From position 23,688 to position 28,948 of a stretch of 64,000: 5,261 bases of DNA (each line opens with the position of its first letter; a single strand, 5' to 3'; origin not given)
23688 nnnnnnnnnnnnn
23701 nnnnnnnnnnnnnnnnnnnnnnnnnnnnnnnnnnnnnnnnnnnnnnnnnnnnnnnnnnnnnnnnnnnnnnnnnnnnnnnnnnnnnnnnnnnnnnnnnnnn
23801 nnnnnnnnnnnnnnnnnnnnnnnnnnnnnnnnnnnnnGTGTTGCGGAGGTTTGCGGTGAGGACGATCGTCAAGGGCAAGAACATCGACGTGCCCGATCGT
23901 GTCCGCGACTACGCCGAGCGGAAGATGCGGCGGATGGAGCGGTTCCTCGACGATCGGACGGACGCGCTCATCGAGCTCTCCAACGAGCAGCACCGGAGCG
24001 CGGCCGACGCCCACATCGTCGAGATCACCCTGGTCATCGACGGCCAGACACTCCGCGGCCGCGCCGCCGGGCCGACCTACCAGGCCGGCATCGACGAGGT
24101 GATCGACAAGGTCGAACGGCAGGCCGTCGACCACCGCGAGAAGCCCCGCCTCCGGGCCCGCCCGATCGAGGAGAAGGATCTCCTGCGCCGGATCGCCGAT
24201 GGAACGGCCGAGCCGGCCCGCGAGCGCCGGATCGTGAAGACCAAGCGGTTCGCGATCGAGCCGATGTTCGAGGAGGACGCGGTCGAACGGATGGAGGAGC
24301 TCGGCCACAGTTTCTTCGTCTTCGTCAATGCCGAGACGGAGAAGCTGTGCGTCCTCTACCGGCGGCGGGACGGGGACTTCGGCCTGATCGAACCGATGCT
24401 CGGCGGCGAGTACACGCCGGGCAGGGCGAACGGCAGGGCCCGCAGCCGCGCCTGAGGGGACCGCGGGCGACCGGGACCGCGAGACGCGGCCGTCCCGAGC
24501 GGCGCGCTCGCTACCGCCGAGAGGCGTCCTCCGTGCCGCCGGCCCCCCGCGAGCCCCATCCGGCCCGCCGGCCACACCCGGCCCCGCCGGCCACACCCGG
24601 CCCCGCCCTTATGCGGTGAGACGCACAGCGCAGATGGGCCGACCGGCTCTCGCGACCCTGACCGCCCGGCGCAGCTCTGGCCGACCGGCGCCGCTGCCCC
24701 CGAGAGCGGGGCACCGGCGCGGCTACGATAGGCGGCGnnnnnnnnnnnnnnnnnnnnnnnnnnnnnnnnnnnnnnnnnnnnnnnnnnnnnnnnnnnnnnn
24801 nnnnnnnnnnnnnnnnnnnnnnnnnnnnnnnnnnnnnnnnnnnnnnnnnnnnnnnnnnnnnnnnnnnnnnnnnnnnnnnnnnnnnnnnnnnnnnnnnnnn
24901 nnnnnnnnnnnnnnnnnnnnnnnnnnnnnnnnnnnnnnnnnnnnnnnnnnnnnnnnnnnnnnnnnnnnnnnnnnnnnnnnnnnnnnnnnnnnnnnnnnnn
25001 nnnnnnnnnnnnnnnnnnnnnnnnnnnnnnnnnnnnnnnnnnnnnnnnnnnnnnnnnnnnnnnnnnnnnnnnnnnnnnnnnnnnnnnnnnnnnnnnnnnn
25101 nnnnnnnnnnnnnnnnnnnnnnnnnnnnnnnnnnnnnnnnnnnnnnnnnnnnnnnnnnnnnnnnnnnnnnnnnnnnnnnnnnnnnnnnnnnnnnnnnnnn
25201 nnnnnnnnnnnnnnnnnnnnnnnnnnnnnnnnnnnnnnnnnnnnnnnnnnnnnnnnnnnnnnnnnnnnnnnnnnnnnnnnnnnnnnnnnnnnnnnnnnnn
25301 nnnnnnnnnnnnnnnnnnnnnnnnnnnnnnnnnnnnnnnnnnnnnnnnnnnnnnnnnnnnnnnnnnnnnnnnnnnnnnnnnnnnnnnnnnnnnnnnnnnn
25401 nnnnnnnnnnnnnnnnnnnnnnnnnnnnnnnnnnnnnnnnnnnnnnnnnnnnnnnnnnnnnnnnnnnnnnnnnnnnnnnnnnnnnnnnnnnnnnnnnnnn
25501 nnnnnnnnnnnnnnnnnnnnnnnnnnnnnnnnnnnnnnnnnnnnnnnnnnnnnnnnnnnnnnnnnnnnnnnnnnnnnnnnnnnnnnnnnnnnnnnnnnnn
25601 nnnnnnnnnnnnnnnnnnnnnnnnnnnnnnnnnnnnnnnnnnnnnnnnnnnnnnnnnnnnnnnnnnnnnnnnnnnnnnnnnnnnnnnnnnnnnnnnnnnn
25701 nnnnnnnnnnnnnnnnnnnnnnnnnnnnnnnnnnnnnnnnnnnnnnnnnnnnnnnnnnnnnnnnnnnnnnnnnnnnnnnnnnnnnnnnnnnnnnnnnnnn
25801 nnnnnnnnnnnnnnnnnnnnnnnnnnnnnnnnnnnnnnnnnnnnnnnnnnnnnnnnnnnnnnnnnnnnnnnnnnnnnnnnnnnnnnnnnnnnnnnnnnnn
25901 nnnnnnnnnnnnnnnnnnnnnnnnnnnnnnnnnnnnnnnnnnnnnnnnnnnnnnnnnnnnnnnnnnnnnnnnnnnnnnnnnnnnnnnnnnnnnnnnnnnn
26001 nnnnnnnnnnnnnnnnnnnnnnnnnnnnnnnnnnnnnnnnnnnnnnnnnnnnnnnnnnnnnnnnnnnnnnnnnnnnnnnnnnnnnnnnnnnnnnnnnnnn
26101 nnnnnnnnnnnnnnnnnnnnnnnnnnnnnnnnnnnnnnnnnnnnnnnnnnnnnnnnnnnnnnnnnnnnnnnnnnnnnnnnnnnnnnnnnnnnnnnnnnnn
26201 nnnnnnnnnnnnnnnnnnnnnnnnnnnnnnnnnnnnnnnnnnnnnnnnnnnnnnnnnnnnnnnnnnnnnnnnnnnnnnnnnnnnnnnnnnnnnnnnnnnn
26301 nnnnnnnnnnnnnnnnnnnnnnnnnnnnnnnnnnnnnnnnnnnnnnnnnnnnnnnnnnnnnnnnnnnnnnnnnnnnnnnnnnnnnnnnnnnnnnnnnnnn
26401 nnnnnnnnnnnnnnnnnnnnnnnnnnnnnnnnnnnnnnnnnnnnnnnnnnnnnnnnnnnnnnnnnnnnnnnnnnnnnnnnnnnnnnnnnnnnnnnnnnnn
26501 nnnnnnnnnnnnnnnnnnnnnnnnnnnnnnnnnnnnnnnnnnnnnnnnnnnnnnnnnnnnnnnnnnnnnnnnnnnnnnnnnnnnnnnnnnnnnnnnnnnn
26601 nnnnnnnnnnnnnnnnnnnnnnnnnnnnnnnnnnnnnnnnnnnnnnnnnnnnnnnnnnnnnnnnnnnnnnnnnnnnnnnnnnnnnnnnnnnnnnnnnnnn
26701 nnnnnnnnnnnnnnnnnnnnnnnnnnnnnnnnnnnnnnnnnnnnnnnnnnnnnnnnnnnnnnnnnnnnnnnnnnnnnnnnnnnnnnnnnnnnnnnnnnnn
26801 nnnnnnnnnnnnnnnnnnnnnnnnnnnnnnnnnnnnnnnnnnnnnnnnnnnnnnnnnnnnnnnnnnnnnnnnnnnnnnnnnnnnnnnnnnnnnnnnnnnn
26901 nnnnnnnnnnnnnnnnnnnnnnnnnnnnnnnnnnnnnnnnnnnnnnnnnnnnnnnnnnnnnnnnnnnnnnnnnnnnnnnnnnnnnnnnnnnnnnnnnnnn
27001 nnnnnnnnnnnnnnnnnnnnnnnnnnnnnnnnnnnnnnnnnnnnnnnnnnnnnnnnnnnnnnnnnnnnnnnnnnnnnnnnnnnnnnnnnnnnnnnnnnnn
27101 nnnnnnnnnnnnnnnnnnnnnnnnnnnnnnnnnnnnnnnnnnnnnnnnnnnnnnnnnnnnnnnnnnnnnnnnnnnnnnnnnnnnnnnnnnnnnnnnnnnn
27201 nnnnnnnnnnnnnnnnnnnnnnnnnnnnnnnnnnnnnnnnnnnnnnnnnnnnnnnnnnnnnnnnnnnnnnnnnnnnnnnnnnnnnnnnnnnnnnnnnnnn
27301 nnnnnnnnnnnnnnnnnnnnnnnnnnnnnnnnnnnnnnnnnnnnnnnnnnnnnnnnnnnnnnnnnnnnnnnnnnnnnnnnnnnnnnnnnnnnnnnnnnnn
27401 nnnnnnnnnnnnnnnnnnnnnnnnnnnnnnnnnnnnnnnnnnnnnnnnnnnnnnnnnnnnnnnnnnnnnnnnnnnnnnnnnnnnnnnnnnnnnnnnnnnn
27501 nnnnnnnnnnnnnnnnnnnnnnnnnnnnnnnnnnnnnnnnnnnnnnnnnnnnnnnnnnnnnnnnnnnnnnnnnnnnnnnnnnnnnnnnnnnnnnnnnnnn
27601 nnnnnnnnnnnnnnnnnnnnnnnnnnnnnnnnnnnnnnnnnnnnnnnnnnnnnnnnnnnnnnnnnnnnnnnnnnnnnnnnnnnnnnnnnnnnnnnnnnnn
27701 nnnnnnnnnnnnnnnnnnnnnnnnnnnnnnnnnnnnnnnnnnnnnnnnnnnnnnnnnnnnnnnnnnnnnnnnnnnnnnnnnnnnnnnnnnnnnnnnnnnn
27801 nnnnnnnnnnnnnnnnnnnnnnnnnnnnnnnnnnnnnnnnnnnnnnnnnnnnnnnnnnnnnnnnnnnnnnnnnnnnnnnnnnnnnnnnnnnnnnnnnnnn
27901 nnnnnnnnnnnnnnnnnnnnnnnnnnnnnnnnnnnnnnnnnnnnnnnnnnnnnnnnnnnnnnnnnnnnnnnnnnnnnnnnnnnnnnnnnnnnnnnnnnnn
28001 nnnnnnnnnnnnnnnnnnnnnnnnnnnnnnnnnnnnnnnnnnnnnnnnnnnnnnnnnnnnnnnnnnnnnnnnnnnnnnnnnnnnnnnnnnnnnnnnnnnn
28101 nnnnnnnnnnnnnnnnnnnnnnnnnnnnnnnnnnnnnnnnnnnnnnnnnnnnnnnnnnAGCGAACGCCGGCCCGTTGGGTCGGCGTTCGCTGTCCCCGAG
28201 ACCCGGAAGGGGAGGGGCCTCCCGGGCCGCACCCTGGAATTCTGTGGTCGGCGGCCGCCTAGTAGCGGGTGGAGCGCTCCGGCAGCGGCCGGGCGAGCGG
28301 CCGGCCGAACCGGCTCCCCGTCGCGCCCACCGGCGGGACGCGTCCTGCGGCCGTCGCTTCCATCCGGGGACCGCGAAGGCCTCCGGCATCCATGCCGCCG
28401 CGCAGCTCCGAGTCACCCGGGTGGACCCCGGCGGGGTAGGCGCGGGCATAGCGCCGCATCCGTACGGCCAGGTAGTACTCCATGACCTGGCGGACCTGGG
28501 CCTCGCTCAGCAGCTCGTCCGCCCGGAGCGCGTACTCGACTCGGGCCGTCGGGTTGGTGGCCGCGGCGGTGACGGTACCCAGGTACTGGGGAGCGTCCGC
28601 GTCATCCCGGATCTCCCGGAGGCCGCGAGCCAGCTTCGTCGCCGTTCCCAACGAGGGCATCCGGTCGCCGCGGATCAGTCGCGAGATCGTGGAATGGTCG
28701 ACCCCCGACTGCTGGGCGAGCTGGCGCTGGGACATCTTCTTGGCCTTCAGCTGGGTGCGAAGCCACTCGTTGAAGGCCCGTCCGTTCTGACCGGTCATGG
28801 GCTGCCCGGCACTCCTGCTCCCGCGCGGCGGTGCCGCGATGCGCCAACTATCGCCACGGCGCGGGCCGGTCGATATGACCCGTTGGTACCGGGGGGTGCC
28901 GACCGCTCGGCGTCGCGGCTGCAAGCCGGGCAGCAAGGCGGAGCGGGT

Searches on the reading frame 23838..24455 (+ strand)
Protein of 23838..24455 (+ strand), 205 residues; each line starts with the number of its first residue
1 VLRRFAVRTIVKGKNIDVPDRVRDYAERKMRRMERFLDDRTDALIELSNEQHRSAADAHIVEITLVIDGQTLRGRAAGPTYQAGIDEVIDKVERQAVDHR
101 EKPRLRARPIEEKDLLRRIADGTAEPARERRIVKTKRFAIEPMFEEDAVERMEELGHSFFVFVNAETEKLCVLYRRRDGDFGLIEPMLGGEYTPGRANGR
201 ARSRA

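Call 16: search_protein_families(library=pfam, proteins=[window:23838-24455:+], max_evalue=0.01)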
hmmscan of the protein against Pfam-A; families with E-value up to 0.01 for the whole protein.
window:23838-24455:+ (205 aa): 2 families
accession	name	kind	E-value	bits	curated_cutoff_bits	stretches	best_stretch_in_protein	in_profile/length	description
PF16321.10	Ribosom_S30AE_C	-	1.1e-24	86.3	25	1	129-183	3-57/57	Sigma 54 modulation/S30EA ribosomal protein C terminus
PF02482.25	Ribosomal_S30AE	-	6.5e-18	65.7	23.7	1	10-102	2-86/88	Sigma 54 modulation protein / S30EA ribosomal protein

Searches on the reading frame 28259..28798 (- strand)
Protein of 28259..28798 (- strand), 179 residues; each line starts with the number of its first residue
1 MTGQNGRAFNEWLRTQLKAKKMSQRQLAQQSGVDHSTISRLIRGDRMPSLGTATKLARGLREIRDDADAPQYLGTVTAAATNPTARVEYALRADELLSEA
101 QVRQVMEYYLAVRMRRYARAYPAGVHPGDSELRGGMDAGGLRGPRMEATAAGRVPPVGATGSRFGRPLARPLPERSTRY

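Call 60: search_protein_families(library=pfam, proteins=[window:28259-28798:-], max_evalue=0.01)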
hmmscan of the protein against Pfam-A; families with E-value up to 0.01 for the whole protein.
window:28259-28798:- (179 aa): 5 families
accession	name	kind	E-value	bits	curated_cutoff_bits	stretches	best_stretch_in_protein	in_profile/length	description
PF01381.28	HTH_3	-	2.2e-13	50.5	23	1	13-60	1-48/55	Helix-turn-helix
PF13560.12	HTH_31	-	1.6e-07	31.9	27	1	18-61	11-55/64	Helix-turn-helix domain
PF13443.12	HTH_26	-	2.4e-05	25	22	1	13-58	2-48/63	Cro/C1-type HTH DNA-binding domain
PF13936.12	HTH_38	-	4.9e-05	23.4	27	1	16-43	15-42/44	Helix-turn-helix domain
PF12844.13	HTH_19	-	0.009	16.3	30.2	0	13-57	4-48/64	Helix-turn-helix domain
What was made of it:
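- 28259..28798 (-): XRE-family HTH protein, the alternative candidate box-binding protein. It would then be autoregulated. HTH_3 2.2e-13 (call 60).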

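Call 61: find_homologous_proteins(query=window:28259-28798:-, max_evalue=1e-10)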
Query window:28259-28798:- (179 aa): 3942 proteins with E <= 1e-10 among 4470 candidates; the best 120 are listed.
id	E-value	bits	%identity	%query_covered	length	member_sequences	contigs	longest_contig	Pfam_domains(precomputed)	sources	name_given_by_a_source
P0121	7.0e-110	383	100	100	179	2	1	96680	PF01381.29,PF13560.13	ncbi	-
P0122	2.7e-73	264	66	72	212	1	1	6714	PF13936.13,PF01381.29,PF13560.13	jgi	-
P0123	1.8e-70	255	74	100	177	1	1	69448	PF13936.13,PF01381.29,PF13560.13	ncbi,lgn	ncbi:MAG TPA: helix-turn-helix transcriptional regulator [Candidatus Limnocylindrales bacterium]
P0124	1.3e-66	242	86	73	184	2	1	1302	PF01381.29,PF13560.13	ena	-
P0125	1.7e-66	242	71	100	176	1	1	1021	PF01381.29,PF13560.13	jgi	-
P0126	2.2e-66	241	75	91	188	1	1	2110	PF01381.29,PF13560.13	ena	-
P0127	3.2e-66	241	74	98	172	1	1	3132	PF01381.29,PF13560.13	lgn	-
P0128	5.5e-66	240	76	88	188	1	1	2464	PF01381.29,PF13560.13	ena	-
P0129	5.8e-66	240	75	90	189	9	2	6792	PF01381.29,PF13560.13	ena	-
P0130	7.4e-66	240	86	75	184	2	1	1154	PF01381.29,PF13560.13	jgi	jgi:transcriptional regulator with XRE-family HTH domain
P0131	1.0e-65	239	86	75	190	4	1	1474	PF01381.29,PF13560.13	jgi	jgi:transcriptional regulator with XRE-family HTH domain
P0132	1.3e-65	239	88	73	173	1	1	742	PF01381.29,PF13560.13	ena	-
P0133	1.3e-65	239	86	75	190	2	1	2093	PF01381.29,PF13560.13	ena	-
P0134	1.7e-65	238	87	75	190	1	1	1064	PF01381.29,PF13560.13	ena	-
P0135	1.8e-65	238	73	96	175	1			PF01381.29,PF13560.13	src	-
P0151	5.5e-65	237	70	100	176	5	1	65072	PF01381.29,PF13560.13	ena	-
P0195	2.2e-64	235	89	68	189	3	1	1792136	PF01381.29,PF13560.13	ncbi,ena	-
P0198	2.3e-64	235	85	73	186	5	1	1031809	PF01381.29,PF13560.13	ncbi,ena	-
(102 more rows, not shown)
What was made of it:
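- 28259..28798 (-): Many homologues are 85-92% identical over about 70% of the query, and several are named Limnocylindria/Limnocylindrales by NCBI (call 61).
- The protein is as conserved as the response regulator: many homologues are 85-92% identical over about 70% of the query (call 61).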

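Call 62: find_encoding_contigs(protein=P0195, flank=2500, max_places=1)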
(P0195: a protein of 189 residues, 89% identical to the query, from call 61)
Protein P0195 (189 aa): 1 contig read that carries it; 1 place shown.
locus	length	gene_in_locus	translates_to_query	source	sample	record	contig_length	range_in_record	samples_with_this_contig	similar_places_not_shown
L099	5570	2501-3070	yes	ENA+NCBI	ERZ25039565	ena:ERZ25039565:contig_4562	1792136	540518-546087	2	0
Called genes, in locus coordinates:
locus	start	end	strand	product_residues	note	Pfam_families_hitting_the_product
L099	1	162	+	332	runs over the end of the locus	PF06723:MreB_Mbl, PF25216:Volactin (faint), PF00012:HSP70, PF14450:FtsA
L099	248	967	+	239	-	PF02811:PHP, PF13263:PHP_C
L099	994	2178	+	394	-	PF03706:LPG_synthase_TM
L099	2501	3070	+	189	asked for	PF13560:HTH_31, PF01381:HTH_3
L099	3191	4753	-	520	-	PF13231:PMT_2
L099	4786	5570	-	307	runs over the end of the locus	PF01261:AP_endonuc_2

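Call 63: find_encoding_contigs(protein=P0198, flank=2500, max_places=1)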
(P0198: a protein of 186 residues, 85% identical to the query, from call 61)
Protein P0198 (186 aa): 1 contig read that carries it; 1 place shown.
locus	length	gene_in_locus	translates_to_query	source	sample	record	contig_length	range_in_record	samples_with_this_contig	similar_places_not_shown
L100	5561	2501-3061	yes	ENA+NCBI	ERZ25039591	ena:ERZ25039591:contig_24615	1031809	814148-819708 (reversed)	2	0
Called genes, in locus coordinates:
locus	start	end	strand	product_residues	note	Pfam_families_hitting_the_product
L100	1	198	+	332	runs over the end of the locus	PF06723:MreB_Mbl, PF00012:HSP70, PF14450:FtsA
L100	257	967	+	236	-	PF02811:PHP, PF13263:PHP_C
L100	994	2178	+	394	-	PF03706:LPG_synthase_TM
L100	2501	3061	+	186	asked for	PF01381:HTH_3, PF13560:HTH_31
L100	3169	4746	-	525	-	PF13231:PMT_2 (weak)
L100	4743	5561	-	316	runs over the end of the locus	PF01261:AP_endonuc_2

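Call 64: find_encoding_contigs(protein=P0123, flank=2500, max_places=1)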
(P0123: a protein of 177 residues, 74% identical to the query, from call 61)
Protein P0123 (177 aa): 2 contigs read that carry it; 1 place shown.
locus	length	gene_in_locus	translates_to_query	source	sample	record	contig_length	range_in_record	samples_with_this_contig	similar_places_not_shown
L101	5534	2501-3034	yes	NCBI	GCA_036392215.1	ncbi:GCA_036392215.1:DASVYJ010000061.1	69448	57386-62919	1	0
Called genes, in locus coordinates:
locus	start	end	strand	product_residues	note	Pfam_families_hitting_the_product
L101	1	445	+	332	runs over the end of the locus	PF00022:Actin (faint), PF06723:MreB_Mbl, PF25216:Volactin (faint), PF00012:HSP70, PF14450:FtsA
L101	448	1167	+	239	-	PF02811:PHP, PF13263:PHP_C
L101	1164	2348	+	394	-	PF03706:LPG_synthase_TM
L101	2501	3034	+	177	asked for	PF13560:HTH_31, PF01381:HTH_3, PF13936:HTH_38 (faint)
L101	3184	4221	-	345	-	PF01261:AP_endonuc_2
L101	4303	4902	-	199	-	PF02482:Ribosomal_S30AE, PF16321:Ribosom_S30AE_C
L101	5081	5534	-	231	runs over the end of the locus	PF00156:Pribosyltran (weak)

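Call 65: find_encoding_contigs(protein=P0151, flank=2500, max_places=1)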
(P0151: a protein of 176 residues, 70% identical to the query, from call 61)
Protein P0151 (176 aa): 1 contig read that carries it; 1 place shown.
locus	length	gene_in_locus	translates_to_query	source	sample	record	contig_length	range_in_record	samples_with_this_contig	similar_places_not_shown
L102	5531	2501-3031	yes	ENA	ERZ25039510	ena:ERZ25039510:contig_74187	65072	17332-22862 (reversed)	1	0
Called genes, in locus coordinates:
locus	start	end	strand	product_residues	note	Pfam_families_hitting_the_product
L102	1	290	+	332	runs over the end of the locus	PF06723:MreB_Mbl, PF00012:HSP70, PF14450:FtsA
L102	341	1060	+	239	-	PF02811:PHP, PF13263:PHP_C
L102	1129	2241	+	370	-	PF03706:LPG_synthase_TM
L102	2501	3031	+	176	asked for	PF13560:HTH_31, PF01381:HTH_3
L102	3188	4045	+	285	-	-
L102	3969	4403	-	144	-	-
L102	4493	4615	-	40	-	-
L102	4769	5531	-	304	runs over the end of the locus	PF01261:AP_endonuc_2 (weak)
